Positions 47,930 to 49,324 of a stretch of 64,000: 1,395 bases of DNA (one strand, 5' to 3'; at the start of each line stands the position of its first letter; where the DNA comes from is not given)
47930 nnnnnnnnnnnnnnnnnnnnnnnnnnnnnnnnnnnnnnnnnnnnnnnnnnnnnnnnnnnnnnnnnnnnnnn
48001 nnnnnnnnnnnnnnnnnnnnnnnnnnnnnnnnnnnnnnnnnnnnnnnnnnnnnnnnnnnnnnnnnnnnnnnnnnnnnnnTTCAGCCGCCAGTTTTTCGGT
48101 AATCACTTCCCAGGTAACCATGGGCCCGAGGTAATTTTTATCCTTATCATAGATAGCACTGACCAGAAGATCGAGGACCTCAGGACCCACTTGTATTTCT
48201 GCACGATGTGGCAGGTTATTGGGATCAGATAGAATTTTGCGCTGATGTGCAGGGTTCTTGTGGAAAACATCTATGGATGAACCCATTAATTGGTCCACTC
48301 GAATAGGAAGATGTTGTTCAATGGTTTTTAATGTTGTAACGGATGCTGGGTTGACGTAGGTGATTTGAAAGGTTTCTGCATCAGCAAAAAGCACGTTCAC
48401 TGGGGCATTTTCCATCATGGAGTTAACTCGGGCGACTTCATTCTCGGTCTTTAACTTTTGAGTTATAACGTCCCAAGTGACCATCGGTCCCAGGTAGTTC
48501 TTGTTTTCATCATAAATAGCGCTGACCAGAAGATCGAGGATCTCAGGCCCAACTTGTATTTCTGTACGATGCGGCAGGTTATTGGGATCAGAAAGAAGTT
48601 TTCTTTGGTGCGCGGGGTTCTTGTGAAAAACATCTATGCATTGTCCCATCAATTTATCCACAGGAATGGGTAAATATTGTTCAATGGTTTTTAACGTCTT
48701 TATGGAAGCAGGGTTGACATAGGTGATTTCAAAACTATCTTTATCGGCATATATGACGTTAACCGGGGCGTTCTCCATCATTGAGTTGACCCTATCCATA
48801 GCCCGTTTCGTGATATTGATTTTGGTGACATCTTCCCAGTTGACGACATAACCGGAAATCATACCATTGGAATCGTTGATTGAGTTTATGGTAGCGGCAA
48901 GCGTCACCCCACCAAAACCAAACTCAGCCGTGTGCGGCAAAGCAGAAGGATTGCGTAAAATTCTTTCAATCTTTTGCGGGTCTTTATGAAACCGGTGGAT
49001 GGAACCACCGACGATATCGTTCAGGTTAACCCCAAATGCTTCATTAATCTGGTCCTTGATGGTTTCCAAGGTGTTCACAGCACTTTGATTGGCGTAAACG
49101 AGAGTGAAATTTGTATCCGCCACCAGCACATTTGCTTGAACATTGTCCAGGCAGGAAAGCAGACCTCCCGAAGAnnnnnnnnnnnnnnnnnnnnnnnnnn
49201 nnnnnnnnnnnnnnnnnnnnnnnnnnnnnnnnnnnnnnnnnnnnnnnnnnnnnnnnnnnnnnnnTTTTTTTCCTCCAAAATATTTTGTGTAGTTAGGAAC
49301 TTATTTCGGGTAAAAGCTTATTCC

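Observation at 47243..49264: Soluble MCP with three PAS domains that each keep an Aer2-like His...Trp pair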

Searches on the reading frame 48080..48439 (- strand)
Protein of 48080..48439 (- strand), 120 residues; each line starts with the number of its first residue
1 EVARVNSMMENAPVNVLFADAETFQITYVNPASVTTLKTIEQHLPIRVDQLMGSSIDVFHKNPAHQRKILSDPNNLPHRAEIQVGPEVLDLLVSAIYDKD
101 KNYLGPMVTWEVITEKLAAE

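Call 9: search_solved_structures(query=window:48080-48439:-, max_evalue=1, show_alignments=4)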
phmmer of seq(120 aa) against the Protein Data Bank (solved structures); distinct sequences matched with E-value up to 1: 5.
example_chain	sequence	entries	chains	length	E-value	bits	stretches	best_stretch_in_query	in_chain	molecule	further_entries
6ceq_A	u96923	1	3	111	1.9e-15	60.3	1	10-109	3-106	Methyl-accepting chemotaxis protein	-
3vol_A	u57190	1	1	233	5.8e-14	55.5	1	2-119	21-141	Aerotaxis transducer Aer2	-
4hi4_A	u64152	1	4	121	8.9e-14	54.9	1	2-115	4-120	Aerotaxis transducer Aer2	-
1wa5_C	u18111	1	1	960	0.89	13.1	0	55-109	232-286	Importin alpha re-exporter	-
1z3h_A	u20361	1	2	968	0.9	13.1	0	55-109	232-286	Importin alpha re-exporter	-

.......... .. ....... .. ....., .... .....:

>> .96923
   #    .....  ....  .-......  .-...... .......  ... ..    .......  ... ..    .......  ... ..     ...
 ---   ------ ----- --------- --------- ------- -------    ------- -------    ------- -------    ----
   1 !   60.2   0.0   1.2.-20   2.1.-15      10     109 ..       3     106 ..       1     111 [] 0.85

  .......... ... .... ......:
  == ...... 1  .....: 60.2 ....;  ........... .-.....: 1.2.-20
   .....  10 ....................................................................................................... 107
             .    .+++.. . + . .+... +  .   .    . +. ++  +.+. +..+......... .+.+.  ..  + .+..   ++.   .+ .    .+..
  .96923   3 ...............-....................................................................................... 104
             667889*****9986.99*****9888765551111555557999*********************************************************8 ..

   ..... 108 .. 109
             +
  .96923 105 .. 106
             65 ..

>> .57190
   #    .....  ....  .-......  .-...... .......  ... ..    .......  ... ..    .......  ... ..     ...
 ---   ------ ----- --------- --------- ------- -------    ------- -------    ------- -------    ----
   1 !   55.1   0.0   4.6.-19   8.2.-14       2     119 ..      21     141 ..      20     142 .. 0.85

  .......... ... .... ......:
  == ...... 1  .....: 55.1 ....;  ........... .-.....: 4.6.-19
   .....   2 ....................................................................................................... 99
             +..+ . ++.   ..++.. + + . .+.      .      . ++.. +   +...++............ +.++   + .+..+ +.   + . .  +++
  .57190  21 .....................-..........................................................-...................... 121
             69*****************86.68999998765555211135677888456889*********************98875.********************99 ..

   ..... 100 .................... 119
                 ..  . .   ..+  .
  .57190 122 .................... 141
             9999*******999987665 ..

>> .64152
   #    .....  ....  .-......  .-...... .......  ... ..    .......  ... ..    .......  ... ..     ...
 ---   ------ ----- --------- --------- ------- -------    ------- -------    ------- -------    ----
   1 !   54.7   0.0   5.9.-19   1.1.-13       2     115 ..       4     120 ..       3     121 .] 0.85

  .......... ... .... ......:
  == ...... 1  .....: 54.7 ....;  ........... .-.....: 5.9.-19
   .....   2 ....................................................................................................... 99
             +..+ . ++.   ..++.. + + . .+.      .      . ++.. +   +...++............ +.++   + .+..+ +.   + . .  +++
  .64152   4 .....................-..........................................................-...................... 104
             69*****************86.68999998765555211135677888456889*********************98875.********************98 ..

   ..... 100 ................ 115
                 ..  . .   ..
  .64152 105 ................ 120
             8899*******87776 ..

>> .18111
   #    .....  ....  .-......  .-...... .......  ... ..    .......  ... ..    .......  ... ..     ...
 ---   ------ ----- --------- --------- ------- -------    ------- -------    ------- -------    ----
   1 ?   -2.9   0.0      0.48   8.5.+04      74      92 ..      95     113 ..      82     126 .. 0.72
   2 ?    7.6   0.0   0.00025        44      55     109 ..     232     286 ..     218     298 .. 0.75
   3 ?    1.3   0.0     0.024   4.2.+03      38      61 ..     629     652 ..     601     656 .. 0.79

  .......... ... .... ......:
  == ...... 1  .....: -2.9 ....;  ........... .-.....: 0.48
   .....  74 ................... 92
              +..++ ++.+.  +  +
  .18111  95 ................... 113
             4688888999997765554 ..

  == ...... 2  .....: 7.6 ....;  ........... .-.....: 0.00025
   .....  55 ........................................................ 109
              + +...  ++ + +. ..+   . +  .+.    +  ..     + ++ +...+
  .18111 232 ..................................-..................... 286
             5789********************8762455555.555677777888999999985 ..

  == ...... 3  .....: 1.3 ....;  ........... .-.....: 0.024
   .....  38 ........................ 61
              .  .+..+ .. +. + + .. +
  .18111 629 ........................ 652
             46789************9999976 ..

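Call 70: search_protein_representatives(protein=window:48089-48436:-)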
Query: 116 residues. Proteins with E-value up to 0.001 (for the whole library): 3562; up to 1e-10: 1979; up to 1e-30: 583. The best 150 are listed.
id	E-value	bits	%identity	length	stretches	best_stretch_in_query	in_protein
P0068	6.4e-240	795.4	57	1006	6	2-116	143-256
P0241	3.7e-165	554.9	58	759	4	1-116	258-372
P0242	6.7e-164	550.8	58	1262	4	2-116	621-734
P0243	1.1e-146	495.5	69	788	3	2-116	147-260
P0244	7.3e-143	483.2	56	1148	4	2-116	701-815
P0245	1.2e-135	459.9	64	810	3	2-116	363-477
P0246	1.1e-130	444.0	40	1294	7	2-114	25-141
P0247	1.3e-125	427.7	56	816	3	2-115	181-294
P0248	2.2e-114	391.5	55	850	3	2-116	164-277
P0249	2.0e-112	385.3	55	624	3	2-116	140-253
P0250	3.7e-112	384.3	53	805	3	2-115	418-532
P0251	2.6e-111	381.7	52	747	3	5-116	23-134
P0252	9.2e-110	376.7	45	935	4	2-115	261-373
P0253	3.0e-109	375.0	51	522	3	4-116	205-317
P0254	3.3e-109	374.9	57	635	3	2-115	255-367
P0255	1.6e-106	366.3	44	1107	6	8-116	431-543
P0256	7.9e-104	357.6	51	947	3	2-115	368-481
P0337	5.4e-69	245.5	32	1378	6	3-110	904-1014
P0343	1.2e-67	241.1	36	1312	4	2-114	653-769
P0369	2.2e-60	217.8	38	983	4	2-109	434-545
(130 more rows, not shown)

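Call 72: search_protein_families(library=pfam, proteins=[P0246, P0255, P0343, P0369, P0256, P0337], max_evalue=0.000001)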
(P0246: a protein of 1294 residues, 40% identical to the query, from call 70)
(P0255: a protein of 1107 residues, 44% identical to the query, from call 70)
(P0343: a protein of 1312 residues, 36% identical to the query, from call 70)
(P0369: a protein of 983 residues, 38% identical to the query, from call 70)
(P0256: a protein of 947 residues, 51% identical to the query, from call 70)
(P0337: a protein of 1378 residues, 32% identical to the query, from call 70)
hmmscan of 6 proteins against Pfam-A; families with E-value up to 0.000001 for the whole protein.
P0246 (1294 aa): 5 families
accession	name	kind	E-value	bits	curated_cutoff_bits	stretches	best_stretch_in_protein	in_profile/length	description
PF00015.26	MCPsignal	-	2e-52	177.9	34.6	1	1048-1204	2-172/172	Methyl-accepting chemotaxis protein (MCP) signalling domain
PF13188.13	PAS_8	-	2.9e-21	75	21.8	0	26-59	2-35/65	PAS domain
PF00989.32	PAS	-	2.5e-16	60.1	22.6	0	276-309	2-35/113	PAS fold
PF18947.5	HAMP_2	-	1.1e-14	54.6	24.3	1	923-984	5-66/67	HAMP domain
PF08448.16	PAS_4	-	8.5e-14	52.2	23.1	0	36-65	6-24/110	PAS fold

P0255 (1107 aa): 4 families
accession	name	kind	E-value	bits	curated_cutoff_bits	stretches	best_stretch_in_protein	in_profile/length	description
PF00042.28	Globin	-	8.4e-28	97.7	22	2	289-393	2-117/117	Globin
PF13188.13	PAS_8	-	1.4e-24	85.6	21.8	0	426-458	2-34/65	PAS domain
PF08448.16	PAS_4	-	6.8e-14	52.5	23.1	0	558-583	3-28/110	PAS fold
PF00989.32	PAS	-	5.2e-12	46.2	22.6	0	676-708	2-34/113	PAS fold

P0343 (1312 aa): 8 families
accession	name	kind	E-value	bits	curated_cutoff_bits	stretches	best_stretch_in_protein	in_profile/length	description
PF00015.26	MCPsignal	-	4.8e-53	180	34.6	1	1051-1207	2-172/172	Methyl-accepting chemotaxis protein (MCP) signalling domain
PF08448.16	PAS_4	-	4.1e-41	140.1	23.1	2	290-396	5-109/110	PAS fold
PF00989.32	PAS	-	1.3e-28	99.7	22.6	1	162-264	5-110/113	PAS fold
PF13426.13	PAS_9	-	6.5e-25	87.8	27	1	298-394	9-103/103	PAS domain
PF13188.13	PAS_8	-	7.7e-24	83.2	21.8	0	163-200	6-40/65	PAS domain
PF08447.18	PAS_3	-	6e-18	65.3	25.6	1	302-388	1-88/89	PAS fold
PF00042.28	Globin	-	2.1e-16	60.9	22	1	26-129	3-117/117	Globin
PF18947.5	HAMP_2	-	6.6e-13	48.8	24.3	1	927-987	6-66/67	HAMP domain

P0369 (983 aa): 4 families
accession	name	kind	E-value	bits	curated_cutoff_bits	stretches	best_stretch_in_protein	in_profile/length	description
PF00015.26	MCPsignal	-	9.9e-53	178.9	34.6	1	707-863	2-172/172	Methyl-accepting chemotaxis protein (MCP) signalling domain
PF13188.13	PAS_8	-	2.2e-16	59.5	21.8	0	436-485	3-54/65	PAS domain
PF18947.5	HAMP_2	-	2.1e-14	53.6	24.3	1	583-643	6-66/67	HAMP domain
PF13426.13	PAS_9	-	9.5e-09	35.9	27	0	321-425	3-103/103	PAS domain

P0256 (947 aa): 7 families
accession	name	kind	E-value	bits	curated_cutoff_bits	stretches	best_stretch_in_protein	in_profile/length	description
PF00015.26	MCPsignal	-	1.7e-51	174.9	34.6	1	692-848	2-172/172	Methyl-accepting chemotaxis protein (MCP) signalling domain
PF18947.5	HAMP_2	-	1.8e-28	98.7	24.3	1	563-628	1-66/67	HAMP domain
PF13188.13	PAS_8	-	8.1e-19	67.2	21.8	0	368-408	1-42/65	PAS domain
PF08448.16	PAS_4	-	1.1e-15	58.2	23.1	0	11-95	2-98/110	PAS fold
PF13426.13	PAS_9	-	1.7e-11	44.7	27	0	17-60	4-52/103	PAS domain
PF00989.32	PAS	-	7.4e-11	42.5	22.6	0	12-49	9-46/113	PAS fold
PF17765.7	MLTR_LBD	-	9.8e-08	32.7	26.3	0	6-42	5-42/168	MmyB-like transcription regulator ligand binding domain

P0337 (1378 aa): 8 families
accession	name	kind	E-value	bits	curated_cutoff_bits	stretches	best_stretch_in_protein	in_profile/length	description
PF00015.26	MCPsignal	-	3.7e-54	183.6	34.6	1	1175-1331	2-172/172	Methyl-accepting chemotaxis protein (MCP) signalling domain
PF13188.13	PAS_8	-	6.7e-19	67.5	21.8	0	904-952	2-52/65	PAS domain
PF00672.30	HAMP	-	3.4e-18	66.1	25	1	168-220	1-53/53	HAMP domain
PF18947.5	HAMP_2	-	1.3e-15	57.5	24.3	1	1048-1110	3-65/67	HAMP domain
PF13426.13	PAS_9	-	4.9e-10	40.1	27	0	784-811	4-31/103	PAS domain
PF23458.2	DUF7130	-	1.1e-09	38.4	35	0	734-773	4-43/89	Domain of unknown function (DUF7130)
PF08448.16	PAS_4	-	7.1e-08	33.1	23.1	0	258-356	6-101/110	PAS fold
PF05239.21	PRC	-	9e-07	29.2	21.2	0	731-749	9-27/78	PRC-barrel domain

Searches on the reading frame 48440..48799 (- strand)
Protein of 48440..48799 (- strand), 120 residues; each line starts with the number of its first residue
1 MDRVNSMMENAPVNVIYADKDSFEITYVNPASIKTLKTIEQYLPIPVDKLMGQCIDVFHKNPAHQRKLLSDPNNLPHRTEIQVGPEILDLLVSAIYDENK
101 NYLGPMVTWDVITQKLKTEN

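Call 8: search_solved_structures(query=window:48440-48799:-, max_evalue=1, show_alignments=4)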
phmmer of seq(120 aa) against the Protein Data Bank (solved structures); distinct sequences matched with E-value up to 1: 3.
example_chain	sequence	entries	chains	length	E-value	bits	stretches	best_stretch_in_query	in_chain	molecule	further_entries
6ceq_A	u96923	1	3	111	4.2e-15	59.3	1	9-107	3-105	Methyl-accepting chemotaxis protein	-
3vol_A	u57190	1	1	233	3.5e-13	53.1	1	1-117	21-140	Aerotaxis transducer Aer2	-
4hi4_A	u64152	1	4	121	4.9e-13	52.6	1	1-113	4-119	Aerotaxis transducer Aer2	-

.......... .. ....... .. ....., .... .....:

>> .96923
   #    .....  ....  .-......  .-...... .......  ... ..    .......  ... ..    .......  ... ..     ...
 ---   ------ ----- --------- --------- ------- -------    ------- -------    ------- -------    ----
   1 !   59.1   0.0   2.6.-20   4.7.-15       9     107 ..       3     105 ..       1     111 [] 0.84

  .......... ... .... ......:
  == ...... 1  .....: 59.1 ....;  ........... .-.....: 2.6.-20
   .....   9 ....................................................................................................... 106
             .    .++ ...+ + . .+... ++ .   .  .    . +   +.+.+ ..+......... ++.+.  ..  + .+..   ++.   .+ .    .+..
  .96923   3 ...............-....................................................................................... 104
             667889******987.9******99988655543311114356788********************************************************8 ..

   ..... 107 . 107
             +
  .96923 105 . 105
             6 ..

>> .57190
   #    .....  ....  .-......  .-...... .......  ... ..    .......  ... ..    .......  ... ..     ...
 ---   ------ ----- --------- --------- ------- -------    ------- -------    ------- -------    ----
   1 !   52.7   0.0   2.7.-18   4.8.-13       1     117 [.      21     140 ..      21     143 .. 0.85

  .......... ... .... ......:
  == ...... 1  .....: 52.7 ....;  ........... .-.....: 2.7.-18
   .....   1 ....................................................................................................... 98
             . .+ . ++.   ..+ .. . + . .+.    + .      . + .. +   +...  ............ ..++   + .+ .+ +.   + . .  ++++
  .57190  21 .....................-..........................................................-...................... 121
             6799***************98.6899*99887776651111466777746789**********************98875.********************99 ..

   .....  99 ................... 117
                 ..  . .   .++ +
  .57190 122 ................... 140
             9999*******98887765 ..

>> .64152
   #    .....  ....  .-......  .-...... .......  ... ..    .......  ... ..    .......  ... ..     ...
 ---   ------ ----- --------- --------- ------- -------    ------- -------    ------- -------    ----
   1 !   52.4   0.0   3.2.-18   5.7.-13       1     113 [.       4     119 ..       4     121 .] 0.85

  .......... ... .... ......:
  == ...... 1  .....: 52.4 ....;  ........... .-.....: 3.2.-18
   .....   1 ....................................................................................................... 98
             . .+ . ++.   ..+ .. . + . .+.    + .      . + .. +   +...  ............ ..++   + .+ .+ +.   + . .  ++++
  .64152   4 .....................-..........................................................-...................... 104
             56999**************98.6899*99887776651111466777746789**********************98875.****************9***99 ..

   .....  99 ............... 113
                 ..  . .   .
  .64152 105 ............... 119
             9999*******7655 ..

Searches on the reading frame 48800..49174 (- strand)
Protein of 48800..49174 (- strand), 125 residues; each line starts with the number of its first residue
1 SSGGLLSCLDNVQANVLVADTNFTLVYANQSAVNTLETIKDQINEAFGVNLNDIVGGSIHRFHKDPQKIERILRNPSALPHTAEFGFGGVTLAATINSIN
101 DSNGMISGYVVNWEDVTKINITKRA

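Call 7: search_solved_structures(query=window:48800-49174:-, max_evalue=1, show_alignments=4)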
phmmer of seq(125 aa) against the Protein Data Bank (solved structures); distinct sequences matched with E-value up to 1: 5.
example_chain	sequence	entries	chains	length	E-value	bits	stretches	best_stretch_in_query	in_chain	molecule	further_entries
4hi4_A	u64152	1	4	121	2.5e-11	46.9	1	5-117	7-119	Aerotaxis transducer Aer2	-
3vol_A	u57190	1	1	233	1.9e-10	44.2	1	5-118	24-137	Aerotaxis transducer Aer2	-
6ceq_A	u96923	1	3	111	7.6e-08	35.7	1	10-117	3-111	Methyl-accepting chemotaxis protein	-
7btx_L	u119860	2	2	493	0.23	14.9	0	51-80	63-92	MDM10 isoform 1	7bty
4yx6_A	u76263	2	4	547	0.88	12.9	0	44-77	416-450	Omega-3 polyunsaturated fatty acid synthase subunit PfaD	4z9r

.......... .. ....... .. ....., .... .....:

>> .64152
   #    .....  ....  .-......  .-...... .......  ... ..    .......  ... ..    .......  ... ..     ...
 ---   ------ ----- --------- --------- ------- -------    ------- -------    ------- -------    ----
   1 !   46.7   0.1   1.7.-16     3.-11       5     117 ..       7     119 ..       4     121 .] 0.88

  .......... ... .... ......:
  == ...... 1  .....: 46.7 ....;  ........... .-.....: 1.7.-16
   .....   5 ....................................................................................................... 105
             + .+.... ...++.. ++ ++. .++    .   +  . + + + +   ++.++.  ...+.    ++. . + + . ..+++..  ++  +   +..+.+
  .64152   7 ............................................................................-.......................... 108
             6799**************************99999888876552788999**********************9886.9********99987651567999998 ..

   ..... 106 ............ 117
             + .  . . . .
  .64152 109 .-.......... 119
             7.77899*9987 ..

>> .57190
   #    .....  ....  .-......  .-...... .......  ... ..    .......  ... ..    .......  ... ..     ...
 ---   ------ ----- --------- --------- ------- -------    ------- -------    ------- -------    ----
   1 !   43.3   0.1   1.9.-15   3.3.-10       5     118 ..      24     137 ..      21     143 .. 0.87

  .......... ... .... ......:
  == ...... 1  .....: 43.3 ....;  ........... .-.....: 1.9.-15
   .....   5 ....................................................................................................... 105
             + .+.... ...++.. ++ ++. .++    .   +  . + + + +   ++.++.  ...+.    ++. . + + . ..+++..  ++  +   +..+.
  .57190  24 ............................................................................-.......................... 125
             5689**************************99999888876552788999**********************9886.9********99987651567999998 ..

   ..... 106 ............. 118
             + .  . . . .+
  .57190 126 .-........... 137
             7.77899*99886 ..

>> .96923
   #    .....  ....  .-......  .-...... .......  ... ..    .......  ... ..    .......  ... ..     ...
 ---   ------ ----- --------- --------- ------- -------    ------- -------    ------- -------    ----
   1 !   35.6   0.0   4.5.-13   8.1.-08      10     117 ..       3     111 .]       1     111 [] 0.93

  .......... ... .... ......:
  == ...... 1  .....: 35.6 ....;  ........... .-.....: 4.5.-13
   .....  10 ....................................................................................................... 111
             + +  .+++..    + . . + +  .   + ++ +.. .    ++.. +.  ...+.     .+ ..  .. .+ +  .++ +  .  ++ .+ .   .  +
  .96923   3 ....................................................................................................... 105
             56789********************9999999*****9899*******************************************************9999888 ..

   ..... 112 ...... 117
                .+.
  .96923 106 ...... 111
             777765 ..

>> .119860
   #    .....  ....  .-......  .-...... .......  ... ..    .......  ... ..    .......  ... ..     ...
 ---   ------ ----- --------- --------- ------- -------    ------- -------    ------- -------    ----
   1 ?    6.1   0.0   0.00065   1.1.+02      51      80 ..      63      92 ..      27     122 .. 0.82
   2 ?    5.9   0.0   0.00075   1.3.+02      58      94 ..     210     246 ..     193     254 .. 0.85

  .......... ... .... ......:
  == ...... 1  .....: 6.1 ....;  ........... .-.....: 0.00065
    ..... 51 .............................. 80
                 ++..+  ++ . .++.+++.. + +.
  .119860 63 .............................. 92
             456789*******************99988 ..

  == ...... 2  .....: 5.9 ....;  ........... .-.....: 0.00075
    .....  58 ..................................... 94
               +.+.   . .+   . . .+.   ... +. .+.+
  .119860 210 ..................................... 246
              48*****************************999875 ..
